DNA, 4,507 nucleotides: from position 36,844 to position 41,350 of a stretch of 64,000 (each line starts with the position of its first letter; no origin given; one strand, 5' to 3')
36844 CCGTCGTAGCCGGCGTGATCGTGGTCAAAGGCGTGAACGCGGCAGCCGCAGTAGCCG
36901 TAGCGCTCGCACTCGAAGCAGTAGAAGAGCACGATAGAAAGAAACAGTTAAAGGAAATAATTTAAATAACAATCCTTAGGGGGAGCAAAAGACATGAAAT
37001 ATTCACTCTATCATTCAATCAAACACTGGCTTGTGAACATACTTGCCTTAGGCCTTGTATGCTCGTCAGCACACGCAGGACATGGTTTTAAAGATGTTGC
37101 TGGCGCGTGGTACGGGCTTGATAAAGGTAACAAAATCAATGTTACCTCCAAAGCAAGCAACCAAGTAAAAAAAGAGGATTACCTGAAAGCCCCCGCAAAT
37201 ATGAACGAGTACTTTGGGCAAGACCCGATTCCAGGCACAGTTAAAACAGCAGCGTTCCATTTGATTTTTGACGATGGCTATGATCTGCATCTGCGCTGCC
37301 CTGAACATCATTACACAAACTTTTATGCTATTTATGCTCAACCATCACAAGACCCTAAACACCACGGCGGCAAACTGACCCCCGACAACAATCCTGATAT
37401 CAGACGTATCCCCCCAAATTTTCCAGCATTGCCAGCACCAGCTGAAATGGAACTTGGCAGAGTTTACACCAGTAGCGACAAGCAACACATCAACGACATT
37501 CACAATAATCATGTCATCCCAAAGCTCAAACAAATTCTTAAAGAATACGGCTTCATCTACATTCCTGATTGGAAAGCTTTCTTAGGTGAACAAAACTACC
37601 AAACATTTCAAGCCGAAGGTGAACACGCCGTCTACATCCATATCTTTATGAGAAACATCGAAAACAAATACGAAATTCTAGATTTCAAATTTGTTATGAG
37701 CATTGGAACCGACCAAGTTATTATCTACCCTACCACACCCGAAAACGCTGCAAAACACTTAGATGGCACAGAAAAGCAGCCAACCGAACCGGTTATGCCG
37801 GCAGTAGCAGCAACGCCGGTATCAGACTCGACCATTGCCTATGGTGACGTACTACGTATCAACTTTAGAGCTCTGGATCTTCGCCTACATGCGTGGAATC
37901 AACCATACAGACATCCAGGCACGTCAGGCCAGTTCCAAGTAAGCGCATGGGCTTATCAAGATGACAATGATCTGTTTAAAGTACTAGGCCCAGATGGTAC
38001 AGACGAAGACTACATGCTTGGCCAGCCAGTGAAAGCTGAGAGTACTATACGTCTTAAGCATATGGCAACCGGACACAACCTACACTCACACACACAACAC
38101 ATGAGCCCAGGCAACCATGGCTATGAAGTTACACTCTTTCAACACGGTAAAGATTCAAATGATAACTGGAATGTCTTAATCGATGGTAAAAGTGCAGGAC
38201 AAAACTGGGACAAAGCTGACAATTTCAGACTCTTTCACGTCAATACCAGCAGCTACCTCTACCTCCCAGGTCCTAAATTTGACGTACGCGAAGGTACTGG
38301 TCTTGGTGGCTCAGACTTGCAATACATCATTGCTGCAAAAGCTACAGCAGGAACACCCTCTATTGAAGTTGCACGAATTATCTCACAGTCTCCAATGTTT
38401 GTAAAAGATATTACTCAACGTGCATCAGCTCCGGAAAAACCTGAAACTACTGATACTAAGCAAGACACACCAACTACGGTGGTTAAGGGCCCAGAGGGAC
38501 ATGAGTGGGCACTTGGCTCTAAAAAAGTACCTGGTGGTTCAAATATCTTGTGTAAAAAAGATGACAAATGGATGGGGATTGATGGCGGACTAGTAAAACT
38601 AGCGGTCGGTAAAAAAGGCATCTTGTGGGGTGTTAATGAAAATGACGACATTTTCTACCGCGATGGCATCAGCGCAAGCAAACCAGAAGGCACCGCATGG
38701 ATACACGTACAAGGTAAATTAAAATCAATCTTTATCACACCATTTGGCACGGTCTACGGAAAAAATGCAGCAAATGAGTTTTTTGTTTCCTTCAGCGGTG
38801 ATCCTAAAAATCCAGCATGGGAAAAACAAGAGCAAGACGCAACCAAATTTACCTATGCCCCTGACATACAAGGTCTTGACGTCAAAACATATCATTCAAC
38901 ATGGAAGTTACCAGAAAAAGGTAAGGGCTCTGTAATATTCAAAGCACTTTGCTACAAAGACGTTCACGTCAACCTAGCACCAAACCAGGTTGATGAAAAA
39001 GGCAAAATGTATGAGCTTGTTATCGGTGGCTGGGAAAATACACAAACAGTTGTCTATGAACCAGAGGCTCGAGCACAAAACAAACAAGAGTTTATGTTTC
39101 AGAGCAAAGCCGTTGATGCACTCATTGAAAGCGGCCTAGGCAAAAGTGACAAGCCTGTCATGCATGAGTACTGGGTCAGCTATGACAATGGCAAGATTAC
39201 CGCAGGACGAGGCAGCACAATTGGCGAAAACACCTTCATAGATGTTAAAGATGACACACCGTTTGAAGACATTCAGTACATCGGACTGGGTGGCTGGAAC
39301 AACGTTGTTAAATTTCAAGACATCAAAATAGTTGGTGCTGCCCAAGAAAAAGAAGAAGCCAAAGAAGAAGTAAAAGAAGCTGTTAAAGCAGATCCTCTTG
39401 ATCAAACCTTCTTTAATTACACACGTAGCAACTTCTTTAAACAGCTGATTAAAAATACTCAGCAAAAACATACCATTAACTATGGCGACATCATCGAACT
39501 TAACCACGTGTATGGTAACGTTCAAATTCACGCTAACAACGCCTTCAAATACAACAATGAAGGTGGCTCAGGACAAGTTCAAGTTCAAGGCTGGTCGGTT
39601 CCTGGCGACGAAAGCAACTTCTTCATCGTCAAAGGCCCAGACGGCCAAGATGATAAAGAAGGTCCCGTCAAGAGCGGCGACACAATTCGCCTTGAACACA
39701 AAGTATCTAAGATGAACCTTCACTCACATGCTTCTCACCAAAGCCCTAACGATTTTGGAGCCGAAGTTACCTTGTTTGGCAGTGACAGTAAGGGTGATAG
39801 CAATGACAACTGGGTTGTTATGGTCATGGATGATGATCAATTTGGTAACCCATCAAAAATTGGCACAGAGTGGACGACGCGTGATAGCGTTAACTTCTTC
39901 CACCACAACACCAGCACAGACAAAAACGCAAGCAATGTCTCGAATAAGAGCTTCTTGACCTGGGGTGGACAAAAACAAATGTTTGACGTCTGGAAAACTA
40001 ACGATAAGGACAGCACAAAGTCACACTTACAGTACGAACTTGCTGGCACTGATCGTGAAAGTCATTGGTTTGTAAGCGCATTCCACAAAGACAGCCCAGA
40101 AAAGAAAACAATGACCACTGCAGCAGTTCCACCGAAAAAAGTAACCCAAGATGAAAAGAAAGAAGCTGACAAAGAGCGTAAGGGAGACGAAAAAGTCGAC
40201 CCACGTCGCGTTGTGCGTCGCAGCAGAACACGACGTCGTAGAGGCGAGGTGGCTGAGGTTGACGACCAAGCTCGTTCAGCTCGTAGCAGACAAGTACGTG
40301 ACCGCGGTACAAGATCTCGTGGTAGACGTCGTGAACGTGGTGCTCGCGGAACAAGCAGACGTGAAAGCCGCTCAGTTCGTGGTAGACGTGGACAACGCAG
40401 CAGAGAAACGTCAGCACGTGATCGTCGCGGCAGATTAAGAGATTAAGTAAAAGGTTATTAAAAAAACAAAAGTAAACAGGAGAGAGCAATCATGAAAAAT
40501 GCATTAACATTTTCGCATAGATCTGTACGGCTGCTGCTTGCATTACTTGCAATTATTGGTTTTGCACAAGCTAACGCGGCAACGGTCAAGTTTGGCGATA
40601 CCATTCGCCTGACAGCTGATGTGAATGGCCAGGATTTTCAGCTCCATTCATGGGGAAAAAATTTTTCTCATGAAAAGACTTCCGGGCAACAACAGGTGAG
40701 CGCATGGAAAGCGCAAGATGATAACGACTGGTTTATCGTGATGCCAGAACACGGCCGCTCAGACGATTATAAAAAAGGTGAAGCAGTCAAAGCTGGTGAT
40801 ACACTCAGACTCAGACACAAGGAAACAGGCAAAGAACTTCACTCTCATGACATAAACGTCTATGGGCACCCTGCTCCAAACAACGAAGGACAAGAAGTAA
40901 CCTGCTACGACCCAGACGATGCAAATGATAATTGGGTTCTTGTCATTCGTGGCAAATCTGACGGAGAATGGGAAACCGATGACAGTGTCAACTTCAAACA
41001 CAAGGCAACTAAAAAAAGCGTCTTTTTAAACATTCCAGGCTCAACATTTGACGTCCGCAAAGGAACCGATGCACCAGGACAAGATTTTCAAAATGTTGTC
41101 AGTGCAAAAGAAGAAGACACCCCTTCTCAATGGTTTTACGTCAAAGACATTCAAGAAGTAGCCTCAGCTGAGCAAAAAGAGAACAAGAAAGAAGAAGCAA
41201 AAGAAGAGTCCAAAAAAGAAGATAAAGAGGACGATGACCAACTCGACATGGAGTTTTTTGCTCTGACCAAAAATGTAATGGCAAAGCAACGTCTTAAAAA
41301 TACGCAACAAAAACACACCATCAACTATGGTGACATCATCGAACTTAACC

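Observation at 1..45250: Twelve exported proteins share a 'lectin-like head, coiled-coil stalk, polycationic tail' layout: candidate undescribed surface or host-attachment system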

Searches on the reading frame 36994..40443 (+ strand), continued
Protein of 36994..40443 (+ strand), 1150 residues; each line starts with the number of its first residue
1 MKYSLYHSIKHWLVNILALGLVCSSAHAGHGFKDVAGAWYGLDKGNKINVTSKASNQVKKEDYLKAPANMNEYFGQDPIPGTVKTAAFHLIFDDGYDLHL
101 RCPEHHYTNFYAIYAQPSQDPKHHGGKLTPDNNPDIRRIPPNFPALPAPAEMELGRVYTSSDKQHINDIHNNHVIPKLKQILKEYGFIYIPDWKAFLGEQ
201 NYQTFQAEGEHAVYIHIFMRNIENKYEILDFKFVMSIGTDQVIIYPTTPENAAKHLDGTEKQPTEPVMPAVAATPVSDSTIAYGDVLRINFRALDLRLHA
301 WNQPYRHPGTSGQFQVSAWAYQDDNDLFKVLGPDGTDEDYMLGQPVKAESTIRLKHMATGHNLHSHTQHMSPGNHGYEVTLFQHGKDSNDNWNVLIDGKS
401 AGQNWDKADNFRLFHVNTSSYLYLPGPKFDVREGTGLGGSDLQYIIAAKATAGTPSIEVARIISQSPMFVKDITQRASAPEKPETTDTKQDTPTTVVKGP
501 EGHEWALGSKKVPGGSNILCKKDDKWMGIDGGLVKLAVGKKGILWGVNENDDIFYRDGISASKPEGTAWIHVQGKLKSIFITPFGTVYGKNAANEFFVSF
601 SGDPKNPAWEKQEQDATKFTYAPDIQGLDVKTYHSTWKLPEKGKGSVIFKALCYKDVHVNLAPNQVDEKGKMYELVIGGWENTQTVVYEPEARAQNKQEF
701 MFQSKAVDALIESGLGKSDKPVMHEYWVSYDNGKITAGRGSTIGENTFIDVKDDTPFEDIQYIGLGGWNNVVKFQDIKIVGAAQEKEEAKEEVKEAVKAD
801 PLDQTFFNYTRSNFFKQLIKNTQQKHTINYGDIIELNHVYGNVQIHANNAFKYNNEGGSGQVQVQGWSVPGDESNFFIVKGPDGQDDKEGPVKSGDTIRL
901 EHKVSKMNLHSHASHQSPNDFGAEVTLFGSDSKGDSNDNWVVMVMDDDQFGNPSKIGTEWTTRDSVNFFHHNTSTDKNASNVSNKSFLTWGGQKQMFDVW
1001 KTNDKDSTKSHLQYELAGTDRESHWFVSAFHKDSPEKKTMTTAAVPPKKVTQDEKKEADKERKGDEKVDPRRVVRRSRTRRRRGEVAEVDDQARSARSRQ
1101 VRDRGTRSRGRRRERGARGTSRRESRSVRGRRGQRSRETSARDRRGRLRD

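Call 84: list_cluster_members(proteins=[L010:1557-3281:-, L011:8600-9865:+, L008:7683-8954:-, L007:7058-9082:-, L006:20339-21607:+, L001:213-2648:+, L006:2215-5277:-, L010:6364-8562:+])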
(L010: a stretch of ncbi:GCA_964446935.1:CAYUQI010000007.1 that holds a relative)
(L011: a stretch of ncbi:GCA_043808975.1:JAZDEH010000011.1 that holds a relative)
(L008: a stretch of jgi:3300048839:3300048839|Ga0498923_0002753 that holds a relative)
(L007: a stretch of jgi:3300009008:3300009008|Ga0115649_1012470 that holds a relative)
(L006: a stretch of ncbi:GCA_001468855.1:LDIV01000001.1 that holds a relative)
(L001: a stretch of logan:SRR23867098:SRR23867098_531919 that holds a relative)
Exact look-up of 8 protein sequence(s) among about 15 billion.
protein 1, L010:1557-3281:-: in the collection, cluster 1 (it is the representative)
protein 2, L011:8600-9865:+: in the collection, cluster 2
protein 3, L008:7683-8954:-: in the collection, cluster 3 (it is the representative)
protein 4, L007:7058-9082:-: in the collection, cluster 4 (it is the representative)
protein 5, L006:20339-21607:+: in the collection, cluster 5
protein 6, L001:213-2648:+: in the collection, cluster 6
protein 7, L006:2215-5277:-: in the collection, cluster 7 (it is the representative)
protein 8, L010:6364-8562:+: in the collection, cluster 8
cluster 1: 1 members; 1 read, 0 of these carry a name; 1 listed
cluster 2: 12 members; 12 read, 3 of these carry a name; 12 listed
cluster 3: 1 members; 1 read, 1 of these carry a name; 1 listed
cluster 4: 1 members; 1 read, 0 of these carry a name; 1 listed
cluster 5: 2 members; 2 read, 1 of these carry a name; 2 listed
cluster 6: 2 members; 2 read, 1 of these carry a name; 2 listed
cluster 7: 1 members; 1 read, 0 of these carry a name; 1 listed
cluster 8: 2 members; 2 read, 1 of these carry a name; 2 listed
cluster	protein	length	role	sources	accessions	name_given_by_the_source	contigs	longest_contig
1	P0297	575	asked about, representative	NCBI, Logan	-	-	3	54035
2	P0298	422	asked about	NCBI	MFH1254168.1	MAG: phosphopyruvate hydratase [bacterium]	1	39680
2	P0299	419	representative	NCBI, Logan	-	-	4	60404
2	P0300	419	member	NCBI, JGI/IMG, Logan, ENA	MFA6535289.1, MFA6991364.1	MAG: phosphopyruvate hydratase [Candidatus Babeliales bacterium] | enolase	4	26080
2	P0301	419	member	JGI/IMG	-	enolase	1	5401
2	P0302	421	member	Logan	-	-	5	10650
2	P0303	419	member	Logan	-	-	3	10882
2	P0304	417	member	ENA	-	-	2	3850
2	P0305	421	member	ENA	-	-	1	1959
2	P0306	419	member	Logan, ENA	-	-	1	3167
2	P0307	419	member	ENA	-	-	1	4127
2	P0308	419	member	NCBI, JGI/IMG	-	-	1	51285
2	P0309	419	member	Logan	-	-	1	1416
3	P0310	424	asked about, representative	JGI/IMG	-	3-oxoacyl-[acyl-carrier-protein] synthase II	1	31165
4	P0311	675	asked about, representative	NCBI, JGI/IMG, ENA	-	-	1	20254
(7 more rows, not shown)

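Call 94: search_protein_families(library=pfam, proteins=[L007:10136-10546:+], max_evalue=0.01)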
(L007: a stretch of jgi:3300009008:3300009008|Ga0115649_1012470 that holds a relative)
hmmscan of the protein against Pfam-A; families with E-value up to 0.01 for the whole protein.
L007:10136-10546:+ (137 aa): 0 families

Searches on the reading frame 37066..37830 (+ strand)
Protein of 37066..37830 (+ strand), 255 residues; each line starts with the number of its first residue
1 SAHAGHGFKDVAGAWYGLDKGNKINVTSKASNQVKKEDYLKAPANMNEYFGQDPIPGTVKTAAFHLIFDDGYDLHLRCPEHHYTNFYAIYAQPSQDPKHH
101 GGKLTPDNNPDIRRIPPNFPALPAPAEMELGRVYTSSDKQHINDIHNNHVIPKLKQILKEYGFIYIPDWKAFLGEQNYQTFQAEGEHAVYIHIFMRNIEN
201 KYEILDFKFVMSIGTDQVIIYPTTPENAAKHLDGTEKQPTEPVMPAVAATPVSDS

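Call 43: search_protein_families(library=pfam, proteins=[window:37066-37830:+], max_evalue=1)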
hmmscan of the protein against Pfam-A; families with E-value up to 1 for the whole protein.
window:37066-37830:+ (255 aa): 1 family
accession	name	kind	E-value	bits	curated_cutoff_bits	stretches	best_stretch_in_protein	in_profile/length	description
PF19164.5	DUF5846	-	0.031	14.7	27.7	1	145-212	7-69/117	Family of unknown function (DUF5846)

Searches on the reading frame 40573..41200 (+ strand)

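Call 76: search_solved_structures(query=window:40573-41200:+, max_evalue=0.01)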
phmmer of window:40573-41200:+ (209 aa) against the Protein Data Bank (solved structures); distinct sequences matched with E-value up to 0.01: 13.
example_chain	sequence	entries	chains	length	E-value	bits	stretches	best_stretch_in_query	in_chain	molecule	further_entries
3mal_A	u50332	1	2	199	1.5e-16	64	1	36-147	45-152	Stromal cell-derived factor 2-like protein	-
1t9f_A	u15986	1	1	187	2.7e-11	46.8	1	22-159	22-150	protein 1d10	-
6p25_A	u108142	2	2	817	7.8e-09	38.8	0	73-126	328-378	Dolichyl-phosphate-mannose--protein mannosyltransferase 1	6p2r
9fd1_A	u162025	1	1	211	1.4e-08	37.9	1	37-101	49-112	Dolichyl-phosphate-mannose--protein mannosyltransferase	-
6zqq_A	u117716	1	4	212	2.4e-08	37.2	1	24-126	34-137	PMT3 isoform 1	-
6p28_A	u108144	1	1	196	1.1e-07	35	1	70-144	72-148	Dolichyl-phosphate-mannose--protein mannosyltransferase 2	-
6zqp_A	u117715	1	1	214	1.6e-07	34.5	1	70-144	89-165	PMT2 isoform 1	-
9i5k_A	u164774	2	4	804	5.9e-07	32.6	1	1-105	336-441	Dolichyl-phosphate-mannose--protein mannosyltransferase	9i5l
9fd0_A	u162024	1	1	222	1.2e-06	31.7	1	36-111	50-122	Dolichyl-phosphate-mannose--protein mannosyltransferase 4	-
9e79_A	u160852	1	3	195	3.7e-06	30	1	36-110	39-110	Dolichyl-phosphate-mannose--protein mannosyltransferase 4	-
9e7a_A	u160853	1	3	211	4.1e-06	29.9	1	36-111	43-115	Dolichyl-phosphate-mannose--protein mannosyltransferase 4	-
6p25_B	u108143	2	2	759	5e-06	29.6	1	34-132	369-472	Dolichyl-phosphate-mannose--protein mannosyltransferase 2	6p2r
9e61_A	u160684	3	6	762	0.0001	25.3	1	36-110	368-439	Dolichyl-phosphate-mannose--protein mannosyltransferase 4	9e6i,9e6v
